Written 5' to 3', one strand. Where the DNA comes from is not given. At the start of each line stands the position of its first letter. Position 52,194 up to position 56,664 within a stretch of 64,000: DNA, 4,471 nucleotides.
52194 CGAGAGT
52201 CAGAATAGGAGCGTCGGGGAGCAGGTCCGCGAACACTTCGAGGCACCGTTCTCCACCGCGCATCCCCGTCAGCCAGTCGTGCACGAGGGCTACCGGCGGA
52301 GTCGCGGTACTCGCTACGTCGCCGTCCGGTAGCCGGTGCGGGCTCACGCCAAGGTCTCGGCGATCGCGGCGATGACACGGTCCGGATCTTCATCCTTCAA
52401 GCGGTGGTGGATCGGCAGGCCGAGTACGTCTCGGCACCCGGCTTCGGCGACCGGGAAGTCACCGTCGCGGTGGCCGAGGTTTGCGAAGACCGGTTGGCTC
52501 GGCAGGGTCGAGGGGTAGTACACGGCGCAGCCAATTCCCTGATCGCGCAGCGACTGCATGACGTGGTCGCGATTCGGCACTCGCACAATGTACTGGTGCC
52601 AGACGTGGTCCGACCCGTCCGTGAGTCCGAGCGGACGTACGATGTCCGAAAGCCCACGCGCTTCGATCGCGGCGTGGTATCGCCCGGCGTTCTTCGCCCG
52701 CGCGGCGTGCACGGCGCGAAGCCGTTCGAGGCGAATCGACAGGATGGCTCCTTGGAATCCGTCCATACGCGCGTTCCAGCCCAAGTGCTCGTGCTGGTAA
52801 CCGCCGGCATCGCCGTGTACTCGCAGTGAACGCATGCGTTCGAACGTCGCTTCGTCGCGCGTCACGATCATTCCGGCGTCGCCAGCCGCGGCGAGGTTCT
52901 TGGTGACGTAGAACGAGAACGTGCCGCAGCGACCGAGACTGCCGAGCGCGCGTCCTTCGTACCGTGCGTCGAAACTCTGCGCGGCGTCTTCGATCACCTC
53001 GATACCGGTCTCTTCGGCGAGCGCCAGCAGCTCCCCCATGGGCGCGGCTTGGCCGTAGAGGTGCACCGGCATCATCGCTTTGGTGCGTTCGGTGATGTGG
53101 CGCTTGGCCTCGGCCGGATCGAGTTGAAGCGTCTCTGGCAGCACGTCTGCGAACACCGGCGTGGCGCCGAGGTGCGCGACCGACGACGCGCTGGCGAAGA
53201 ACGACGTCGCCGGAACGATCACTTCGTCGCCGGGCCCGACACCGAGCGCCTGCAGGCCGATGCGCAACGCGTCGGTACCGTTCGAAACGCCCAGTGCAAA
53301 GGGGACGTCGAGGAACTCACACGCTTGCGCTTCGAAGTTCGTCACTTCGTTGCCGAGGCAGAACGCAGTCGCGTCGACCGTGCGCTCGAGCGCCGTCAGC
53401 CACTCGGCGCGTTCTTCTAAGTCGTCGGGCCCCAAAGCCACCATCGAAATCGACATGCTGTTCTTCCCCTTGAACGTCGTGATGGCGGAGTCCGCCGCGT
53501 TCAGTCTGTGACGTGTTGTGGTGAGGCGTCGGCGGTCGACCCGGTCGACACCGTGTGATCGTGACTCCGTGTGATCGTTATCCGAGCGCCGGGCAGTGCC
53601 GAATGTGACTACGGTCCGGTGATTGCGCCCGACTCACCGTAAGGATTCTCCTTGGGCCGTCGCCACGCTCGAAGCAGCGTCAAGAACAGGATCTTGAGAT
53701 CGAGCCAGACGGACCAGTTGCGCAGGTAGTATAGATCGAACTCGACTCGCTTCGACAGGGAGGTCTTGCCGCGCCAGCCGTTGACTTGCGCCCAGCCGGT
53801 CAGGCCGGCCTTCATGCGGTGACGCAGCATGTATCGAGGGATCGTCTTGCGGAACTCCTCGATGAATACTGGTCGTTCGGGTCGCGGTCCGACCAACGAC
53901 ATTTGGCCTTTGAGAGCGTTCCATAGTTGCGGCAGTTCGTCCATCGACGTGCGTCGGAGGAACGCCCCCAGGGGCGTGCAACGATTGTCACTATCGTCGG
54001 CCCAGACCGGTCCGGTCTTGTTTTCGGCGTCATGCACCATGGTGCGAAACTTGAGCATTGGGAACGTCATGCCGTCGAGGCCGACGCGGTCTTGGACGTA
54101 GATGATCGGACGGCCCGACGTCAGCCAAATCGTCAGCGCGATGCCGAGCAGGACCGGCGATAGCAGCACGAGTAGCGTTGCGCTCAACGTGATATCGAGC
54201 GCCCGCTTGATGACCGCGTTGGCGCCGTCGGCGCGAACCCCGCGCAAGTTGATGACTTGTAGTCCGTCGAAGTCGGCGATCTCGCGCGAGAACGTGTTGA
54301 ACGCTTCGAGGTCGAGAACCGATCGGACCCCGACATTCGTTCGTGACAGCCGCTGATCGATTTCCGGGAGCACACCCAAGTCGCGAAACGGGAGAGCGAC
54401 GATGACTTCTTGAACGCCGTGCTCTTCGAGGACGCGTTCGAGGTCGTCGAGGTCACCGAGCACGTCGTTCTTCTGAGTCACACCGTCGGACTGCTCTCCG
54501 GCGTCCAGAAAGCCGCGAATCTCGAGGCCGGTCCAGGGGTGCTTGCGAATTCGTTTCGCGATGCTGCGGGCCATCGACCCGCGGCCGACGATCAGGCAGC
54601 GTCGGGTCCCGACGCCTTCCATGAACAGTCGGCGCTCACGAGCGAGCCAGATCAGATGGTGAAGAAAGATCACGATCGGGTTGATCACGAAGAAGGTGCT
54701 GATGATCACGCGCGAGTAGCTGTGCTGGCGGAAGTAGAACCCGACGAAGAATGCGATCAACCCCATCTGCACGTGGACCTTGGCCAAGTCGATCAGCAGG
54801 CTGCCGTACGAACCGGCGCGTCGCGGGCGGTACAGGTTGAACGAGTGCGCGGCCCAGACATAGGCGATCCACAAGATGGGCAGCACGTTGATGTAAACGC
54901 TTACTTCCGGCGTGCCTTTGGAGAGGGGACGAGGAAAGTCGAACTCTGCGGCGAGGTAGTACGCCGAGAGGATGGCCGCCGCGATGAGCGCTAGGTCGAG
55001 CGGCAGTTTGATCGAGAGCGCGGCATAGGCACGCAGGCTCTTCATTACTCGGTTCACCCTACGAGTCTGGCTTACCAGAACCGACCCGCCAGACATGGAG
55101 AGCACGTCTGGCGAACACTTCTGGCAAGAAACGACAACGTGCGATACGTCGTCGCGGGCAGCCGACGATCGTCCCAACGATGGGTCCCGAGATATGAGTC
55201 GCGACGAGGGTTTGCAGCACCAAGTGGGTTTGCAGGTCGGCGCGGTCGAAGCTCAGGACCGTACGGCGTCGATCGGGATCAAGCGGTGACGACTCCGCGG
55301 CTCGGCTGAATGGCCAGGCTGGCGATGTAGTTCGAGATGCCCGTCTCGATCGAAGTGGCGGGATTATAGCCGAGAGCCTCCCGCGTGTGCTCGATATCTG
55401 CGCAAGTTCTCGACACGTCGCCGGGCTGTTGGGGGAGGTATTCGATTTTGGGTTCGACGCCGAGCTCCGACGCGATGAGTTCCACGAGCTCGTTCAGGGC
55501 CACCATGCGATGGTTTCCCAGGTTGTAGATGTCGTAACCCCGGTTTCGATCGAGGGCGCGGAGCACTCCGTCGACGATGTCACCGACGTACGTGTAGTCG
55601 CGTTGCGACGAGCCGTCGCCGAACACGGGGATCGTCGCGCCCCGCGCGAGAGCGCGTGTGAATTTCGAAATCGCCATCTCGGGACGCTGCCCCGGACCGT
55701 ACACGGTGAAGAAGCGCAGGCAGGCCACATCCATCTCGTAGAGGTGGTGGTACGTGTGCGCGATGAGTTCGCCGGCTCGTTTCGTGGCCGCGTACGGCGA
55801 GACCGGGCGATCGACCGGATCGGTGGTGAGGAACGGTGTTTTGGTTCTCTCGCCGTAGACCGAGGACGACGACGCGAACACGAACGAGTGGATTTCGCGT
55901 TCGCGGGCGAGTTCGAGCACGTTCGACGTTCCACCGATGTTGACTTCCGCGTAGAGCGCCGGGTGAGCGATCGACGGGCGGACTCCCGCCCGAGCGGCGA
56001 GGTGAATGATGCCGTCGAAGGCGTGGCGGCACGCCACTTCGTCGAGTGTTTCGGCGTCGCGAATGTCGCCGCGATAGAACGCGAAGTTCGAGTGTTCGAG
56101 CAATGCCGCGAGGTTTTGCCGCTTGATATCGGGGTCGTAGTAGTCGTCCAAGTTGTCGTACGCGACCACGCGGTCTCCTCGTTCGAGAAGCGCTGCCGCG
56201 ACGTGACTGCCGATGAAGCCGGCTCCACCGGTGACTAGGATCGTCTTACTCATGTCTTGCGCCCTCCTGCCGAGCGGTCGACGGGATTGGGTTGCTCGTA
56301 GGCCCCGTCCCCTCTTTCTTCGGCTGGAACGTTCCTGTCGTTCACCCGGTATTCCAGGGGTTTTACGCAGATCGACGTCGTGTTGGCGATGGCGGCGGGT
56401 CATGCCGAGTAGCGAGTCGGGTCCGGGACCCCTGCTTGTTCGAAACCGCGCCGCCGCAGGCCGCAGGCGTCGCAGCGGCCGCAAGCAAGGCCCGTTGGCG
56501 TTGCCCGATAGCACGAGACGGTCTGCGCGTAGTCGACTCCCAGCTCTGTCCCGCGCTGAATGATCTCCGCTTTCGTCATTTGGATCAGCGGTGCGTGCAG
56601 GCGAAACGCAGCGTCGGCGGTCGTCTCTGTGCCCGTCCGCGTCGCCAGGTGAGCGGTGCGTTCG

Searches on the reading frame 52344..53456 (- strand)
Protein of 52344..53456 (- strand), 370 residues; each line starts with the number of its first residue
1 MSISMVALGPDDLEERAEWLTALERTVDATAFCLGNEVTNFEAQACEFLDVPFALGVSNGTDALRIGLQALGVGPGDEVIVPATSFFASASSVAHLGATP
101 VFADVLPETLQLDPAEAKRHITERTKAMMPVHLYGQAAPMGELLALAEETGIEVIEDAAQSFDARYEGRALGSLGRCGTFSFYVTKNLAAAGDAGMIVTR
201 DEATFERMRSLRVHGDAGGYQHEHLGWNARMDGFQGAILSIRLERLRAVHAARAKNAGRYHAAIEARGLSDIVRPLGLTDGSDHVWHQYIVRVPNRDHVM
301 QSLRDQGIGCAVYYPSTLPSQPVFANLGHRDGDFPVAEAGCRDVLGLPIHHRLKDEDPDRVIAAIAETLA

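Call 87: search_protein_families(library=pfam, proteins=[window:52344-53456:-], max_evalue=0.00001)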
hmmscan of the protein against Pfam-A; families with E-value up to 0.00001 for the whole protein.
window:52344-53456:- (370 aa): 1 family
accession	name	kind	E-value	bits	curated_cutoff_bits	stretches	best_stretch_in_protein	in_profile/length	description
PF01041.23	DegT_DnrJ_EryC1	-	3.7e-110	369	19.8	1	16-365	4-359/360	DegT/DnrJ/EryC1/StrS aminotransferase family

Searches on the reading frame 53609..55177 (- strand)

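Call 87: search_protein_families(library=pfam, proteins=[window:53609-55177:-], max_evalue=0.00001)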
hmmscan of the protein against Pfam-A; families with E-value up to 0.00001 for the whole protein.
window:53609-55177:- (522 aa): 2 families
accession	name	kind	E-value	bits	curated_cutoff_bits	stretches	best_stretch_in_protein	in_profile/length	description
PF02397.22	Bac_transf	-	3.3e-68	229.2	27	1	324-503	1-176/179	Bacterial sugar transferase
PF13727.12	CoA_binding_3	-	1.5e-19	71.1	25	1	112-287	2-174/175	CoA-binding domain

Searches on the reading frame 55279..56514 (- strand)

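Call 87: search_protein_families(library=pfam, proteins=[window:55279-56514:-], max_evalue=0.00001)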
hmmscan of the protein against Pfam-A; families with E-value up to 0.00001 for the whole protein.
window:55279-56514:- (411 aa): 7 families
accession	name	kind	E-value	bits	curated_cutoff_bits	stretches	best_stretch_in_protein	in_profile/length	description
PF01370.27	Epimerase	-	1.5e-63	214.9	20.9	1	92-333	1-240/240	NAD dependent epimerase/dehydratase family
PF16363.11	GDP_Man_Dehyd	-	2.2e-62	211.9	27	1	93-394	1-330/332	GDP-mannose 4,6 dehydratase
PF01073.25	3Beta_HSD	-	4.5e-24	85.4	22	1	93-316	1-224/280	3-beta hydroxysteroid dehydrogenase/isomerase family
PF04321.23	RmlD_sub_bind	-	3.7e-19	69.3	27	1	91-355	2-235/287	RmlD substrate binding domain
PF02719.21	Polysacc_synt_2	-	1.2e-15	57.9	20.2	1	92-356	1-252/293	Polysaccharide biosynthesis protein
PF07993.18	NAD_binding_4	-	4.7e-11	42.8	20.1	1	94-280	1-213/258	Male sterility protein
PF08659.16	KR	-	3.2e-06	27.6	22.6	1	91-226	2-147/180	KR domain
